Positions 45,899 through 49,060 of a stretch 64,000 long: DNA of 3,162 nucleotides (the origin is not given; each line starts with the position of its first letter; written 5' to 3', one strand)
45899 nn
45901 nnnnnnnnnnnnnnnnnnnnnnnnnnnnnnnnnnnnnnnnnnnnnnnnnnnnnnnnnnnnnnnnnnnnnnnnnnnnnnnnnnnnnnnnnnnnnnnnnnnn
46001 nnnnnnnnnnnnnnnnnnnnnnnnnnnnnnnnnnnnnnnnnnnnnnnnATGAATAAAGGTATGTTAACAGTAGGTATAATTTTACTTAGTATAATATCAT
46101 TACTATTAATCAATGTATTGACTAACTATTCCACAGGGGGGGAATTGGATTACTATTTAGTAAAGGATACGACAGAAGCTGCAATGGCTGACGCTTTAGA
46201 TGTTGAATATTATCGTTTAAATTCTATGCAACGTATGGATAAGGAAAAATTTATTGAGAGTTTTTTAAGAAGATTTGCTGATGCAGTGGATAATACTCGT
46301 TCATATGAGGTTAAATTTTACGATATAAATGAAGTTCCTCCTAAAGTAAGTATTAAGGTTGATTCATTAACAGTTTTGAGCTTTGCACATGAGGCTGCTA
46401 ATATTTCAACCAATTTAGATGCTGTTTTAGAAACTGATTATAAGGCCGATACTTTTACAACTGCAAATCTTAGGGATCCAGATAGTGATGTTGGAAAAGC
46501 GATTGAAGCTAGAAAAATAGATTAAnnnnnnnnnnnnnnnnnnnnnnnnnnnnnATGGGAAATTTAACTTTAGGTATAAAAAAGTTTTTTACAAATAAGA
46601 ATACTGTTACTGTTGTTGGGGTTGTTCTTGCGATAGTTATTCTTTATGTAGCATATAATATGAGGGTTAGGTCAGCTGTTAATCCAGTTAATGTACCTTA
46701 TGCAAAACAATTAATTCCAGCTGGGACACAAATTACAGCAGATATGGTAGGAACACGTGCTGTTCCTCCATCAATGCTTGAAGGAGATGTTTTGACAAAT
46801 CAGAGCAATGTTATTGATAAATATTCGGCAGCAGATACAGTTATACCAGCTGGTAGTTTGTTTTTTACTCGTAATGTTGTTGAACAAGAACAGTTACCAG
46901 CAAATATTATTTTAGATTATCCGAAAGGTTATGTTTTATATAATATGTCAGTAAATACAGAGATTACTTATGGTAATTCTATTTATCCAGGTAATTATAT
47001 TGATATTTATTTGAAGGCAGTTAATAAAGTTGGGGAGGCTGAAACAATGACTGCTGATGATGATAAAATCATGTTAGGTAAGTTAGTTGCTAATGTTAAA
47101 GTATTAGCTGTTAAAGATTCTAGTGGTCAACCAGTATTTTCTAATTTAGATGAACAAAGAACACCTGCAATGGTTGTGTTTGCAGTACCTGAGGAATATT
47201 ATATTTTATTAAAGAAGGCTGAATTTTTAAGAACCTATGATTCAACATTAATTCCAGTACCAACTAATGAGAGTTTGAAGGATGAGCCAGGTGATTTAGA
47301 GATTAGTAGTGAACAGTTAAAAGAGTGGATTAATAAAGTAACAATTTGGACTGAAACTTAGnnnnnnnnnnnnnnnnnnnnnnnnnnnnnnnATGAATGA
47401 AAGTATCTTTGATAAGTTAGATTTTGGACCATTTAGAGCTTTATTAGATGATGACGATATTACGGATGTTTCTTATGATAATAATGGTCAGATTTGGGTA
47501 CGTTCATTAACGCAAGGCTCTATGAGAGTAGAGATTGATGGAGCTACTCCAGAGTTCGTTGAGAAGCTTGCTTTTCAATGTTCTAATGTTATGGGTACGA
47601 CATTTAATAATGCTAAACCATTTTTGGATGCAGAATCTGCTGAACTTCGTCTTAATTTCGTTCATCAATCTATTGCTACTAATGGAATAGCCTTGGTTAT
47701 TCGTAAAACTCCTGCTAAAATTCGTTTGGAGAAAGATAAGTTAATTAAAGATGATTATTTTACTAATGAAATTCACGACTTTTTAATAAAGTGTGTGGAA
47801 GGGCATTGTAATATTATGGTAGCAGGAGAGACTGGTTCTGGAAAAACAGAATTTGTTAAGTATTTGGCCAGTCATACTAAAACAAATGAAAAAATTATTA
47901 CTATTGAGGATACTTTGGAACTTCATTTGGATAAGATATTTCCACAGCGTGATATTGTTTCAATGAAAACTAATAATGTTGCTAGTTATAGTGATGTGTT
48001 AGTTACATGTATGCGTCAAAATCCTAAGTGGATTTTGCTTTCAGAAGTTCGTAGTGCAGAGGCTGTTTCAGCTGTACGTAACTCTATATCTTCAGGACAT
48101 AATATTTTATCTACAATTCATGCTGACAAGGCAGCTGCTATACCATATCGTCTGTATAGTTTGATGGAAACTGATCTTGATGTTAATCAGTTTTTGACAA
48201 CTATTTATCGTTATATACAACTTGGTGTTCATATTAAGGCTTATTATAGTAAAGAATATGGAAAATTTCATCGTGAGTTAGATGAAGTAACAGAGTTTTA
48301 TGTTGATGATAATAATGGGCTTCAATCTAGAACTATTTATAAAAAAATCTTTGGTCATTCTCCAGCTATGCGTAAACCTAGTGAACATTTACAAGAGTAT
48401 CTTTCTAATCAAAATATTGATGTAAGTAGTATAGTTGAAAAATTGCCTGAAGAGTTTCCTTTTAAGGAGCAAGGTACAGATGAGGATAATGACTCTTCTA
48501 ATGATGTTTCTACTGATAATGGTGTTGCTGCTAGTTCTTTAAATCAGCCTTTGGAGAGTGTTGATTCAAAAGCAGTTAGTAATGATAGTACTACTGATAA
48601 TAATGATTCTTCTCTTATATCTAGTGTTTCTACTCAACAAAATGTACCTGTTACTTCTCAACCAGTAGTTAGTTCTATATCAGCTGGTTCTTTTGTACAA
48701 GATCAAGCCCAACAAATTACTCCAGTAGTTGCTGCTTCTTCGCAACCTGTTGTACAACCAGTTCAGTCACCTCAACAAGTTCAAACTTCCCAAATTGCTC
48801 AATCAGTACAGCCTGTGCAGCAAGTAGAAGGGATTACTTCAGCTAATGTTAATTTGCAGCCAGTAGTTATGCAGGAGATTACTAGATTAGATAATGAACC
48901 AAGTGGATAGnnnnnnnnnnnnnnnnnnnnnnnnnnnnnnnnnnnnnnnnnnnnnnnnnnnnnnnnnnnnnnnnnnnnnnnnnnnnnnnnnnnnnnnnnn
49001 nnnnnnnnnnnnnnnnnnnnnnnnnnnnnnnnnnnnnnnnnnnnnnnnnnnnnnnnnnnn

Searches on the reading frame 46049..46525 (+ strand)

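Call 7: search_protein_families(library=pfam, proteins=[window:46049-46525:+], max_evalue=0.001)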
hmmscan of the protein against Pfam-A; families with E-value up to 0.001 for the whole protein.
window:46049-46525:+ (158 aa): 1 family
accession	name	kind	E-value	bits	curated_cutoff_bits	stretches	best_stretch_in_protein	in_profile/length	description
PF17424.7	DUF5411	-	2.9e-45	153.9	30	1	1-130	1-133/134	Family of unknown function (DUF5411)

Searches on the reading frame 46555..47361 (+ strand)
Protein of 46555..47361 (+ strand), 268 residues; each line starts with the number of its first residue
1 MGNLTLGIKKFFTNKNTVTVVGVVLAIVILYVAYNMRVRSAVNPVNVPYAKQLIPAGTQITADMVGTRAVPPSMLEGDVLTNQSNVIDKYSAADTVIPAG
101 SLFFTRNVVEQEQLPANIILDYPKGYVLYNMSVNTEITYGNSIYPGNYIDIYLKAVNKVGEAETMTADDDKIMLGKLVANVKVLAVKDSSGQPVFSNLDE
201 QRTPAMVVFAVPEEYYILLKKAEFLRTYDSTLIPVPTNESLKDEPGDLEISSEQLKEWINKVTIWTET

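Call 7: search_protein_families(library=pfam, proteins=[window:46555-47361:+], max_evalue=0.001)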
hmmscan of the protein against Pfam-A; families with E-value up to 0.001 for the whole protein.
window:46555-47361:+ (268 aa): 2 families
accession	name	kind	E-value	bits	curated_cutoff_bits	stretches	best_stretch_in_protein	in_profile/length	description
PF16976.10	RcpC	-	1.6e-06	28.5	28.8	1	124-214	9-95/114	Flp pilus assembly protein RcpC/CpaB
PF08666.17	SAF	-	0.00063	20.7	21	0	45-94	1-50/63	SAF domain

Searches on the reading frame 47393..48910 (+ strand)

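Call 7: search_protein_families(library=pfam, proteins=[window:47393-48910:+], max_evalue=0.001)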
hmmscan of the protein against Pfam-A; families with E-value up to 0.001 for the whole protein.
window:47393-48910:+ (505 aa): 2 families
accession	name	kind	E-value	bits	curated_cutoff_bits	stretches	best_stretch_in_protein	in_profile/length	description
PF00437.27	T2SSE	-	5.2e-28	98.2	24.9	1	97-275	103-278/370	Type II/IV secretion system protein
PF14532.12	Sigma54_activ_2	-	0.0006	20.5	25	0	126-178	9-61/138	Sigma-54 interaction domain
